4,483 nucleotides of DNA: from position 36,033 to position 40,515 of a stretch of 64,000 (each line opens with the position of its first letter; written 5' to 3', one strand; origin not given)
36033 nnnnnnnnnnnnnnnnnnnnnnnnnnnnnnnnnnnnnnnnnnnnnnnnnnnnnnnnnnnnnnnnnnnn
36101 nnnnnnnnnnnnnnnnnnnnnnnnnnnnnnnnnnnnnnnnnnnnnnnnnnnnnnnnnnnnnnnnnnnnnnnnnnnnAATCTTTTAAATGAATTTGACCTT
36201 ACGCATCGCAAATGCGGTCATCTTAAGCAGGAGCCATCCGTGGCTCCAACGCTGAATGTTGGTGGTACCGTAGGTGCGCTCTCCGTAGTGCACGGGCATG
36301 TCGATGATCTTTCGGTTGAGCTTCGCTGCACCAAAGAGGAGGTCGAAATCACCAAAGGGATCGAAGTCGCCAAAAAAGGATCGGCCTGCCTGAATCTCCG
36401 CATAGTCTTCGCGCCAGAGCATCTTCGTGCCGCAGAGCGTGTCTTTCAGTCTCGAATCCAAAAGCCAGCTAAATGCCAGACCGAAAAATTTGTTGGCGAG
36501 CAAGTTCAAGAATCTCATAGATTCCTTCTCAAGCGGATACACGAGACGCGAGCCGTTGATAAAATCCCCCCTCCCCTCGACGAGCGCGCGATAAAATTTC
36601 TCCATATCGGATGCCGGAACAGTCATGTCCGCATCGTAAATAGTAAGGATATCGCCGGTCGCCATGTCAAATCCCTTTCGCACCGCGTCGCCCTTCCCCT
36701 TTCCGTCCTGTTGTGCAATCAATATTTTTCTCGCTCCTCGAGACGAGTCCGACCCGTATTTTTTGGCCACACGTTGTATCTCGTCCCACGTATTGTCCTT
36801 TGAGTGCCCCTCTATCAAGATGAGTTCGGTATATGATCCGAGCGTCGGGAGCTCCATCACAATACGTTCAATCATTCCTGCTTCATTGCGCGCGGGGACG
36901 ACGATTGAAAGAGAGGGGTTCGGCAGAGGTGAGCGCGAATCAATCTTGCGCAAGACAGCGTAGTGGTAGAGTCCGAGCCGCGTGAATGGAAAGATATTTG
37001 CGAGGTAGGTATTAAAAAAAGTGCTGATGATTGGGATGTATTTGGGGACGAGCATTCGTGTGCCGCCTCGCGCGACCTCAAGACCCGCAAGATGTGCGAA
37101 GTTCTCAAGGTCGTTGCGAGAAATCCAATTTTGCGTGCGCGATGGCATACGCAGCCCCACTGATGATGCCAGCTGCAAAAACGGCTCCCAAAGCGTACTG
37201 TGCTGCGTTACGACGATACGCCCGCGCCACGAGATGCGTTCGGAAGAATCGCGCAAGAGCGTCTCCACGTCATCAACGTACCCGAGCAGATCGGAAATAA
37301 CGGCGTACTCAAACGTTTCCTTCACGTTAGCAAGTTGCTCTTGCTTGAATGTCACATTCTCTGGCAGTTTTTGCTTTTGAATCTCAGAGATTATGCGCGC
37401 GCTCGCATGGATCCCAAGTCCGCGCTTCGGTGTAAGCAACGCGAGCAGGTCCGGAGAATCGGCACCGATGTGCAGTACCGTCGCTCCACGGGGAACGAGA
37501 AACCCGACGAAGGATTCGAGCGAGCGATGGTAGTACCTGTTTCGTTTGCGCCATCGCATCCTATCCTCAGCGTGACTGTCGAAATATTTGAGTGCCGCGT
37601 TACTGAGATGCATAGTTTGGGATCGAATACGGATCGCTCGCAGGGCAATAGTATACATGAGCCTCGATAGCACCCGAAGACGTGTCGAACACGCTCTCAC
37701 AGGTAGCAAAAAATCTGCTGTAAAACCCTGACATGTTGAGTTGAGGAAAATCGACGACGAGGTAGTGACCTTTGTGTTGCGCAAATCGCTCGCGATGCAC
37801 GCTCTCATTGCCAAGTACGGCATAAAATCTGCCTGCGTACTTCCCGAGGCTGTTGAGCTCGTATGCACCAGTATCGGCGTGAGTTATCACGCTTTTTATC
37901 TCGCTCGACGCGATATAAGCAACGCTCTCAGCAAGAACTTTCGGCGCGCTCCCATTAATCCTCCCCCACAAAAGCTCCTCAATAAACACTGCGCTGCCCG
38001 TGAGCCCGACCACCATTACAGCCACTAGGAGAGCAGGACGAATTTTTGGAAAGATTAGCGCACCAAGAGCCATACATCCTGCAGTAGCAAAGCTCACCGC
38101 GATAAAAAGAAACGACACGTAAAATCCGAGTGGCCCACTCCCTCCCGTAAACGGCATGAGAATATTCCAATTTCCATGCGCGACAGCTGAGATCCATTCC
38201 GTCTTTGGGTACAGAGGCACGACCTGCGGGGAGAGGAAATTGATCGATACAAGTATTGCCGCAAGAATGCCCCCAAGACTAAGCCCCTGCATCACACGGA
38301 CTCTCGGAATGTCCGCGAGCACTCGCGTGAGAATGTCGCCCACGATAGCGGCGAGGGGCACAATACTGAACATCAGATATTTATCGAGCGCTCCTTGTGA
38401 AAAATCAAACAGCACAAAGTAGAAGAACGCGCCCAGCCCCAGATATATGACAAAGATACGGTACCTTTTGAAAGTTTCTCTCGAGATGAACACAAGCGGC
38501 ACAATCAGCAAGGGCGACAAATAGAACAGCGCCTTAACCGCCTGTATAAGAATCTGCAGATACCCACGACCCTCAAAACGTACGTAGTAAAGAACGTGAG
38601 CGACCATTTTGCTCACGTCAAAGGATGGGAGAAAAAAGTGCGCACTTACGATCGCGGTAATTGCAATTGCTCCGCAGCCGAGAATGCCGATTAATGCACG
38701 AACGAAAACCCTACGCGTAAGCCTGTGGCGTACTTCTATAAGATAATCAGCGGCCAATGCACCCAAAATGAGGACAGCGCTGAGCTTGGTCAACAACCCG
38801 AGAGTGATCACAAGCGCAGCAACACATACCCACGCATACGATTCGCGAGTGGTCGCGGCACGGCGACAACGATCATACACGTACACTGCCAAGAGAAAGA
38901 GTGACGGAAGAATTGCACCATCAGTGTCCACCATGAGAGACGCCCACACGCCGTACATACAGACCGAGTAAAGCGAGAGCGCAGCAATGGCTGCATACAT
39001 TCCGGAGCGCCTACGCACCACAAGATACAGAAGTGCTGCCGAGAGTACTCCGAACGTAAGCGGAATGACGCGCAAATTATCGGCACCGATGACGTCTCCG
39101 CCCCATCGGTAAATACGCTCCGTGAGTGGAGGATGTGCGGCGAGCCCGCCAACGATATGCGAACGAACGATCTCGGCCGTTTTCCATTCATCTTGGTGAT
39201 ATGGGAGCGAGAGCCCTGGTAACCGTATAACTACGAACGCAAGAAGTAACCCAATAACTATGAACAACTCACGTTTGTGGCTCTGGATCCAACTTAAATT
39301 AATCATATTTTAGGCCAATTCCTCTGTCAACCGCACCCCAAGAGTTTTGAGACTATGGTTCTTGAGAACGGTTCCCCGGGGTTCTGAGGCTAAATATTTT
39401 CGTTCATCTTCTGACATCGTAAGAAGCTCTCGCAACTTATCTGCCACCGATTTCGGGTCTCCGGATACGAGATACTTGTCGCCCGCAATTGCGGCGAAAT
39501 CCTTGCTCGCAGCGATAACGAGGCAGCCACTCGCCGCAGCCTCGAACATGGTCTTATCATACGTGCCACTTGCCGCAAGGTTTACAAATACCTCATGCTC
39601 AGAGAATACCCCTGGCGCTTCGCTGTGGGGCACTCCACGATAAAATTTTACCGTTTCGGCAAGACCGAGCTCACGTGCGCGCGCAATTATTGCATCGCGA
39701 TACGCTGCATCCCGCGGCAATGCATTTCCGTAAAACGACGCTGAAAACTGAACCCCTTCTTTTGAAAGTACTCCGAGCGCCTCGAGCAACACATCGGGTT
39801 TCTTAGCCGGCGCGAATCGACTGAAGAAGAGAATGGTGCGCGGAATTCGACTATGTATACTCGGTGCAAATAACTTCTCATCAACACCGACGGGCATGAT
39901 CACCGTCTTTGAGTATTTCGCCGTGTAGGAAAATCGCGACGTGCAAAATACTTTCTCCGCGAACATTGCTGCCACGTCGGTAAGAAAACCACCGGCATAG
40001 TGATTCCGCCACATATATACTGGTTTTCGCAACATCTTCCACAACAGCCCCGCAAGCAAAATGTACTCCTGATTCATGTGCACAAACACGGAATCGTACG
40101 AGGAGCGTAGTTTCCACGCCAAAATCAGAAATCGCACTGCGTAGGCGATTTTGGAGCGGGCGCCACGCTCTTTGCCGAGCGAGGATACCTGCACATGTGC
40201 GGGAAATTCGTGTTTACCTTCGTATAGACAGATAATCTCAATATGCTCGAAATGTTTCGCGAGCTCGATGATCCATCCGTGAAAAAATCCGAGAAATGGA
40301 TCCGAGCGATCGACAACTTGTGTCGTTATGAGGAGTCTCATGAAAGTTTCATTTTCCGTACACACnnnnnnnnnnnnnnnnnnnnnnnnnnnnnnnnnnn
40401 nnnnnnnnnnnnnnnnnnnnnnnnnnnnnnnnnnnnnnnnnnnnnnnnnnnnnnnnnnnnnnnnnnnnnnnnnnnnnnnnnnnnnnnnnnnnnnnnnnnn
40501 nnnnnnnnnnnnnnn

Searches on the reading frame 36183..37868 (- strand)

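Call 26: search_protein_families(library=pfam, proteins=[window:36183-37868:-], max_evalue=0.001)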
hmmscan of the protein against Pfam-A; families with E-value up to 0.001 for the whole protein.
window:36183-37868:- (561 aa): 3 families
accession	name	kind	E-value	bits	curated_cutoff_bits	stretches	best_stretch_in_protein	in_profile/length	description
PF00535.33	Glycos_transf_2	-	3.1e-18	66.7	23.3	1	321-455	1-129/168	Glycosyl transferase family 2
PF13489.12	Methyltransf_23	-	1e-07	32.3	27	1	106-265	2-161/164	Methyltransferase domain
PF13641.12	Glyco_tranf_2_3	-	3.7e-05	24.3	27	1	318-417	1-99/230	Glycosyltransferase like family 2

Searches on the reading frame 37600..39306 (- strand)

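Call 26: search_protein_families(library=pfam, proteins=[window:37600-39306:-], max_evalue=0.001)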
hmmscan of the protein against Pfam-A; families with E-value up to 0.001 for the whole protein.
window:37600-39306:- (568 aa): 1 family
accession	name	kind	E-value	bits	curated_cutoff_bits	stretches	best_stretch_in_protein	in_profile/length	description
PF13231.12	PMT_2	-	4.1e-09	37.3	26.1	1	58-203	2-145/160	Dolichyl-phosphate-mannose-protein mannosyltransferase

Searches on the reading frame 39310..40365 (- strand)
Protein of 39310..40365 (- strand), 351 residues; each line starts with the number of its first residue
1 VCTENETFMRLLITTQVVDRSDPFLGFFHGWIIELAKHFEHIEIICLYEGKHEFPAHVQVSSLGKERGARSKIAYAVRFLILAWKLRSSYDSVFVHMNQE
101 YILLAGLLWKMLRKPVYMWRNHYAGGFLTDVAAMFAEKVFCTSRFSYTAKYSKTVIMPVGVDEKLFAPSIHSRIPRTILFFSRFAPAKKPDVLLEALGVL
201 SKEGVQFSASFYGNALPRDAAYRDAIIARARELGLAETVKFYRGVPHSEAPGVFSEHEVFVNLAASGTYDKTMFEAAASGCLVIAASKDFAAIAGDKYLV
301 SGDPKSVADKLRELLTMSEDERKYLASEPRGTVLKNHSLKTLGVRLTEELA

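Call 26: search_protein_families(library=pfam, proteins=[window:39310-40365:-], max_evalue=0.001)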
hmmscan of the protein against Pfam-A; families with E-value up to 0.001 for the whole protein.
window:39310-40365:- (351 aa): 3 families
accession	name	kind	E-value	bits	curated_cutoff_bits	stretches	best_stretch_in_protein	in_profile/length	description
PF13692.12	Glyco_trans_1_4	-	1.7e-11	45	27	1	176-316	2-141/142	Glycosyl transferases group 1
PF00534.26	Glycos_transf_1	-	8.5e-11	42.1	26.4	1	175-323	15-164/172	Glycosyl transferases group 1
PF13524.12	Glyco_trans_1_2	-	4.4e-10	40.1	25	1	232-340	27-136/144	Glycosyl transferase-like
